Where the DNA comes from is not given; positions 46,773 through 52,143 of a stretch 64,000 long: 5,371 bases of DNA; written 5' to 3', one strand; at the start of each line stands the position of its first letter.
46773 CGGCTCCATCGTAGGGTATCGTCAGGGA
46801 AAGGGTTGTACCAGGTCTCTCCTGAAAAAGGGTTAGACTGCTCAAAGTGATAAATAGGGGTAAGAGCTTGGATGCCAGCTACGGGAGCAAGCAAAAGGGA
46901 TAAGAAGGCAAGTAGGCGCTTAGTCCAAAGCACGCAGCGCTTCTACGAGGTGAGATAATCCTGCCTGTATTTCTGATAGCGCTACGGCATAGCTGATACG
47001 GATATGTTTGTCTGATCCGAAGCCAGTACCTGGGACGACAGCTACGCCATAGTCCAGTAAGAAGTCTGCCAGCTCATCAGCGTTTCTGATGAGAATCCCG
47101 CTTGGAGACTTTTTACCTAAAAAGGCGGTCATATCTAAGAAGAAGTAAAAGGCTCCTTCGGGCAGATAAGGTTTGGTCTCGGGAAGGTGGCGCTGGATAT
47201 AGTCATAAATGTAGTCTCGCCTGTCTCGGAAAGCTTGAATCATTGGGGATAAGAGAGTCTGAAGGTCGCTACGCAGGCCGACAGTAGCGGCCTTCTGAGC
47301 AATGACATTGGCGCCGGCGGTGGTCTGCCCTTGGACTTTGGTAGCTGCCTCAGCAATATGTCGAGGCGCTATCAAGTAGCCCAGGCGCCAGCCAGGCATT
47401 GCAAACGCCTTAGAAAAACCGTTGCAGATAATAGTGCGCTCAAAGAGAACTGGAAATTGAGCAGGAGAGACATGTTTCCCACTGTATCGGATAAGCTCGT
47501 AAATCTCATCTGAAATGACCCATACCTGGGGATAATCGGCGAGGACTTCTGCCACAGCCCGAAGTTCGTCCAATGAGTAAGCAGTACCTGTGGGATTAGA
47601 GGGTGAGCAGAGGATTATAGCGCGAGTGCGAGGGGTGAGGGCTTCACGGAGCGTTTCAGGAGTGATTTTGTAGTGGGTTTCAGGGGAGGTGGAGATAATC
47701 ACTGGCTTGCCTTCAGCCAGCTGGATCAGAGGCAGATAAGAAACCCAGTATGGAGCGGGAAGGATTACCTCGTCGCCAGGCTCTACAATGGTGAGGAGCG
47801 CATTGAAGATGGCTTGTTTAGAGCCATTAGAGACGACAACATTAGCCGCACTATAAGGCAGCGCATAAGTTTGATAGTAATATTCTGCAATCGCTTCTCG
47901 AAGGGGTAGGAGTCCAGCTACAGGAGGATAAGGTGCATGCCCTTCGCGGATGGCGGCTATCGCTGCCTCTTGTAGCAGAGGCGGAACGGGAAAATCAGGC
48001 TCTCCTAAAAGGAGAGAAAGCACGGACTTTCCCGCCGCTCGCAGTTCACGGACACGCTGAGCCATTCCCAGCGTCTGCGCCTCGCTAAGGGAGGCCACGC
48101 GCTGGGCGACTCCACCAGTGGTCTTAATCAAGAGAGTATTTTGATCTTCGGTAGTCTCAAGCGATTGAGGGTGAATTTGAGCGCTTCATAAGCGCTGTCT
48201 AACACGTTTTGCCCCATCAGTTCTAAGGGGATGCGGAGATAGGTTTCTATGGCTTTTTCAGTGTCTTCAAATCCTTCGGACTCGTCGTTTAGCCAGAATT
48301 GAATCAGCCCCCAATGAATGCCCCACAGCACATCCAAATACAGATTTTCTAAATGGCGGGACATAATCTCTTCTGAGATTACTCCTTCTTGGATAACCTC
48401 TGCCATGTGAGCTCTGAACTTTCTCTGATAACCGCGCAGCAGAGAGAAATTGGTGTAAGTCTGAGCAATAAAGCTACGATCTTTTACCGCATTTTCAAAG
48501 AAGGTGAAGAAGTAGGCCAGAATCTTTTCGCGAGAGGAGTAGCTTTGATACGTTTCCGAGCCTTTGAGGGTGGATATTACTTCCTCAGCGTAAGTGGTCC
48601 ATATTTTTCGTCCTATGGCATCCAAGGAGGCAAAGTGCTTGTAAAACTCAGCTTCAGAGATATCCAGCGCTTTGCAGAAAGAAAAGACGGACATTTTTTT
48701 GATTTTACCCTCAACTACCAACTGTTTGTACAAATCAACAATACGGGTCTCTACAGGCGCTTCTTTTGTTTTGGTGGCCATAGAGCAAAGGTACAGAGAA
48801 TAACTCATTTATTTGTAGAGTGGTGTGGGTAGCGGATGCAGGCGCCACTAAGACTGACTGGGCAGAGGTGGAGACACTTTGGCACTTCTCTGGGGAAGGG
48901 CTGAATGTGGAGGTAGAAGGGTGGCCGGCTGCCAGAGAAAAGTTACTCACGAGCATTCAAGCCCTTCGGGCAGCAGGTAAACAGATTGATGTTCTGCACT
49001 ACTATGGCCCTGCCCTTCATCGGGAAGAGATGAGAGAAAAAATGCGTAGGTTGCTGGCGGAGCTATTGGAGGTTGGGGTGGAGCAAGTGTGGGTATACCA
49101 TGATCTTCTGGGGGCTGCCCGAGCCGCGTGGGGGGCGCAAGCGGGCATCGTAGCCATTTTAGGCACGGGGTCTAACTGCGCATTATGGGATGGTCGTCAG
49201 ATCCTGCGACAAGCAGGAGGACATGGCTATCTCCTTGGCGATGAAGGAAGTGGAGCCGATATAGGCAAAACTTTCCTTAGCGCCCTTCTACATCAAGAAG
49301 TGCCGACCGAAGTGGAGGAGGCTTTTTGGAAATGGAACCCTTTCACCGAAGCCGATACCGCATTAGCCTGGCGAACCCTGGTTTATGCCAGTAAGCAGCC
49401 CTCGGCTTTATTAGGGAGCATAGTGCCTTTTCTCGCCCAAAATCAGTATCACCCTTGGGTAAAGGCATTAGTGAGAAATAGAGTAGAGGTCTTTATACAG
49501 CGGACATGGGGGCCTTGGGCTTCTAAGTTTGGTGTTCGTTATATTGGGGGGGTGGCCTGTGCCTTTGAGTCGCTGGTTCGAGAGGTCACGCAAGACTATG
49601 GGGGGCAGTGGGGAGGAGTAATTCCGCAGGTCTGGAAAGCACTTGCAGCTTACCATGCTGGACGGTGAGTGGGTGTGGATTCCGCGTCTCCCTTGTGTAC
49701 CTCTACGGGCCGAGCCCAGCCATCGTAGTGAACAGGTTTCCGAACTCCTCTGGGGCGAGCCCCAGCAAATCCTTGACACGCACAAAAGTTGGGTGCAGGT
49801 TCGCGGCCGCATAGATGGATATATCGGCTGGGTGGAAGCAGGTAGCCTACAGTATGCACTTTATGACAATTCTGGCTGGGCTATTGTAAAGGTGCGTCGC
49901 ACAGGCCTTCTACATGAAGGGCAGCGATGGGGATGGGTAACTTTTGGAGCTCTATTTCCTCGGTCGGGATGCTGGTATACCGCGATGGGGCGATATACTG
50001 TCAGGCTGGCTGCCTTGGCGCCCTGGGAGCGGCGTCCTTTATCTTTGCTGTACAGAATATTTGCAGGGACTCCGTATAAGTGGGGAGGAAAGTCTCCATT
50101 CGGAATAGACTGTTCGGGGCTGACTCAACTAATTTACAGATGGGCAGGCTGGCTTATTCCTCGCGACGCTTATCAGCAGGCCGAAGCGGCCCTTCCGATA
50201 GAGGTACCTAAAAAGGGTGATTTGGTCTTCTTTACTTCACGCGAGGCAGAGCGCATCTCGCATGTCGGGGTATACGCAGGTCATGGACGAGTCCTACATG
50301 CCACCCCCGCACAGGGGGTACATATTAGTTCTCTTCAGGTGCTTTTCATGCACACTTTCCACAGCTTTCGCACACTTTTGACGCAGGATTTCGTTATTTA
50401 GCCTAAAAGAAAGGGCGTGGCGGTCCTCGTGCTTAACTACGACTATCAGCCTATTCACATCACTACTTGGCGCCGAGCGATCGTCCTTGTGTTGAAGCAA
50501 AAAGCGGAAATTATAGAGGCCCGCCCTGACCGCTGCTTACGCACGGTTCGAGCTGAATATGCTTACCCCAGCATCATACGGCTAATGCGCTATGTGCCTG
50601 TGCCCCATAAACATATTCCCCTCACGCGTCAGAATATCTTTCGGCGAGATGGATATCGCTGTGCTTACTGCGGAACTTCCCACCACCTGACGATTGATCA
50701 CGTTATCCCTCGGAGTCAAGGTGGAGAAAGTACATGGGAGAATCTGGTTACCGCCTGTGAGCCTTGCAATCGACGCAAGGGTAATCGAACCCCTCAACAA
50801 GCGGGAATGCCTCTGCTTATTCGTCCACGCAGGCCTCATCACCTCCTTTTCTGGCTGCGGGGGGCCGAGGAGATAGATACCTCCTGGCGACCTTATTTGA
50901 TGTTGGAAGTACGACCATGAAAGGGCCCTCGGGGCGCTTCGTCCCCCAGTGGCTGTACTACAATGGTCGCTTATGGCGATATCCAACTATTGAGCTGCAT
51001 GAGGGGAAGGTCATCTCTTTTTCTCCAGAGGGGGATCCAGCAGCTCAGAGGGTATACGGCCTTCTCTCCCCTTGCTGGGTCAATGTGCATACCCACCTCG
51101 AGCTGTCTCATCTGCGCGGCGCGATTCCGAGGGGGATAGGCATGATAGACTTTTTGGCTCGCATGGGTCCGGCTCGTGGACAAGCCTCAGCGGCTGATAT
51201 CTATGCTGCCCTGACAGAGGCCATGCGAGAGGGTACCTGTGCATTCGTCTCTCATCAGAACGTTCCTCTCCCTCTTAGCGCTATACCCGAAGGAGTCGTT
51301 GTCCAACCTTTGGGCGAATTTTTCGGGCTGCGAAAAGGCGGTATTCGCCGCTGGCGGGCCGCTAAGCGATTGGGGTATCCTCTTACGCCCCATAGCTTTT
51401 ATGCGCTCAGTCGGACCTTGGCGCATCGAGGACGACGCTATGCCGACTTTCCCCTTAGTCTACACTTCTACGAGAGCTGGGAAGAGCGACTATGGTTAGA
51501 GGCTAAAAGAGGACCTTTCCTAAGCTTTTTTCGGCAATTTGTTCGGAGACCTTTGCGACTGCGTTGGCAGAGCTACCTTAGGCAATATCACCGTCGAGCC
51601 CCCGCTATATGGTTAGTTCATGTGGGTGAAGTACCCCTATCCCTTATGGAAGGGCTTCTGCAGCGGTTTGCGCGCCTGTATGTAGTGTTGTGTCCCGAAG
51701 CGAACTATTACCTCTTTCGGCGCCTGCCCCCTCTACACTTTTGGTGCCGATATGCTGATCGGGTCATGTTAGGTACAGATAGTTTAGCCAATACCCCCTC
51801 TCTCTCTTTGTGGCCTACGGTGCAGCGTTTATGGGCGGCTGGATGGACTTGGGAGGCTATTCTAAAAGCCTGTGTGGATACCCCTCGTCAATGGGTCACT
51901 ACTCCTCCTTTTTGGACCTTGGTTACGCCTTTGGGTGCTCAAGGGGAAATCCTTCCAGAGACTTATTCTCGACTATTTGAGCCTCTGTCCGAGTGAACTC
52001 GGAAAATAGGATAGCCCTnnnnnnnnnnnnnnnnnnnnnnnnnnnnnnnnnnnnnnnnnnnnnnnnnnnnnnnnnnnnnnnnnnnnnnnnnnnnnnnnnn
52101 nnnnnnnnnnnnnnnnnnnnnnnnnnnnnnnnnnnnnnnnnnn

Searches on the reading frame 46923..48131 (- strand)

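Call 72: search_protein_families(library=pfam, proteins=[window:46923-48131:-], max_evalue=0.0001)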
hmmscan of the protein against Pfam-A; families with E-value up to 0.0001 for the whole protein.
window:46923-48131:- (403 aa): 3 families
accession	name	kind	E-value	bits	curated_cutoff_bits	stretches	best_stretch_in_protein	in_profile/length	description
PF00155.27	Aminotran_1_2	-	2.5e-63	214.9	19.7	1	37-390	3-356/361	Aminotransferase class I and II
PF01041.23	DegT_DnrJ_EryC1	-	3.6e-10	40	19.8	1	98-195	43-136/360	DegT/DnrJ/EryC1/StrS aminotransferase family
PF00266.25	Aminotran_5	-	7e-05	22.4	21.5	0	98-194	64-165/371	Aminotransferase class-V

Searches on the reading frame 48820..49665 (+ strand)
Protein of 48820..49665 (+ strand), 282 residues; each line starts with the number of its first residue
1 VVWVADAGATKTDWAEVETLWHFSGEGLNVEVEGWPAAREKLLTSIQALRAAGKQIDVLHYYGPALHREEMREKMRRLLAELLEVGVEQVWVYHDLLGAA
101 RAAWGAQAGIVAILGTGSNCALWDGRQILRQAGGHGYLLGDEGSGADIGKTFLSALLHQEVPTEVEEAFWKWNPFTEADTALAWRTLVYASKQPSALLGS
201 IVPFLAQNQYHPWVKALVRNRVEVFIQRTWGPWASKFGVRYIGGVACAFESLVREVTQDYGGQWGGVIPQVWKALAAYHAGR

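Call 72: search_protein_families(library=pfam, proteins=[window:48820-49665:+], max_evalue=0.0001)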
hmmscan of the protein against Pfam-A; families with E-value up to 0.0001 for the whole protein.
window:48820-49665:+ (282 aa): 1 family
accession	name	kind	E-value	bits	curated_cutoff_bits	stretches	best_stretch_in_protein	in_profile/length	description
PF01869.26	BcrAD_BadFG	-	2.3e-05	24.5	31.5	1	48-159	51-158/271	BadF/BadG/BcrA/BcrD ATPase family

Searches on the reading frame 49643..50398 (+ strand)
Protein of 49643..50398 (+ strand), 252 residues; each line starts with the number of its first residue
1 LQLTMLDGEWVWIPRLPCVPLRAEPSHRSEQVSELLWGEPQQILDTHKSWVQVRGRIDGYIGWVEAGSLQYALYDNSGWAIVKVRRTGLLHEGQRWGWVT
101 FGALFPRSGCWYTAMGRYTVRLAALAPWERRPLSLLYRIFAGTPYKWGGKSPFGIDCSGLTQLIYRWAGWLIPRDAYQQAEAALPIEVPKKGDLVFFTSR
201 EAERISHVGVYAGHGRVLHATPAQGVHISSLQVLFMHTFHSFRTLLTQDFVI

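Call 72: search_protein_families(library=pfam, proteins=[window:49643-50398:+], max_evalue=0.0001)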
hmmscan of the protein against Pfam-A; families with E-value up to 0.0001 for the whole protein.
window:49643-50398:+ (252 aa): 4 families
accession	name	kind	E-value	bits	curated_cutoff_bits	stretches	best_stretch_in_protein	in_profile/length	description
PF00877.26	NLPC_P60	-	2.6e-25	88.9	23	1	142-234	1-94/105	NlpC/P60 family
PF18348.7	SH3_16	-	1.2e-12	47.9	25.8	1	21-69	1-49/49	Bacterial dipeptidyl-peptidase Sh3 domain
PF08239.17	SH3_3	-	4.3e-09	36.9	27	1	20-69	4-53/54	Bacterial SH3 domain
PF06347.19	SH3_4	-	7e-05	23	24.1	0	19-69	5-54/56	Bacterial SH3 domain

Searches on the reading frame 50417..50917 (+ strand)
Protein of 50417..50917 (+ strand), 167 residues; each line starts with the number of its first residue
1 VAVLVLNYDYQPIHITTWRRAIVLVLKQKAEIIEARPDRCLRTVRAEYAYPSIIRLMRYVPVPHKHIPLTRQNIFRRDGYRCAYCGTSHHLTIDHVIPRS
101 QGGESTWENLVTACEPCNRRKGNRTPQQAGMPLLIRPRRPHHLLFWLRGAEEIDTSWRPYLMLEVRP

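Call 72: search_protein_families(library=pfam, proteins=[window:50417-50917:+], max_evalue=0.0001)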
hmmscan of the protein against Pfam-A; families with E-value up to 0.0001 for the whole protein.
window:50417-50917:+ (167 aa): 3 families
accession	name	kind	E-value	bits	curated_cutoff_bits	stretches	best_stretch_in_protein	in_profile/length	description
PF14279.12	HNH_5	-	3.6e-16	59.3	27.5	1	82-133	1-55/56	HNH endonuclease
PF01844.29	HNH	-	6.4e-16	58.7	21.4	1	82-124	1-47/47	HNH endonuclease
PF13395.12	HNH_4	-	4.5e-07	30.2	22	1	89-126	16-53/54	HNH endonuclease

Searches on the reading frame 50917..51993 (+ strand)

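Call 72: search_protein_families(library=pfam, proteins=[window:50917-51993:+], max_evalue=0.0001)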
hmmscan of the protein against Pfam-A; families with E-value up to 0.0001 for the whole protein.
window:50917-51993:+ (359 aa): 1 family
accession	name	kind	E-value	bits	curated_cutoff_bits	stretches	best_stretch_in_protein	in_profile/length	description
PF01979.26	Amidohydro_1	-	4.3e-05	23.3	25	0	50-317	2-288/345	Amidohydrolase family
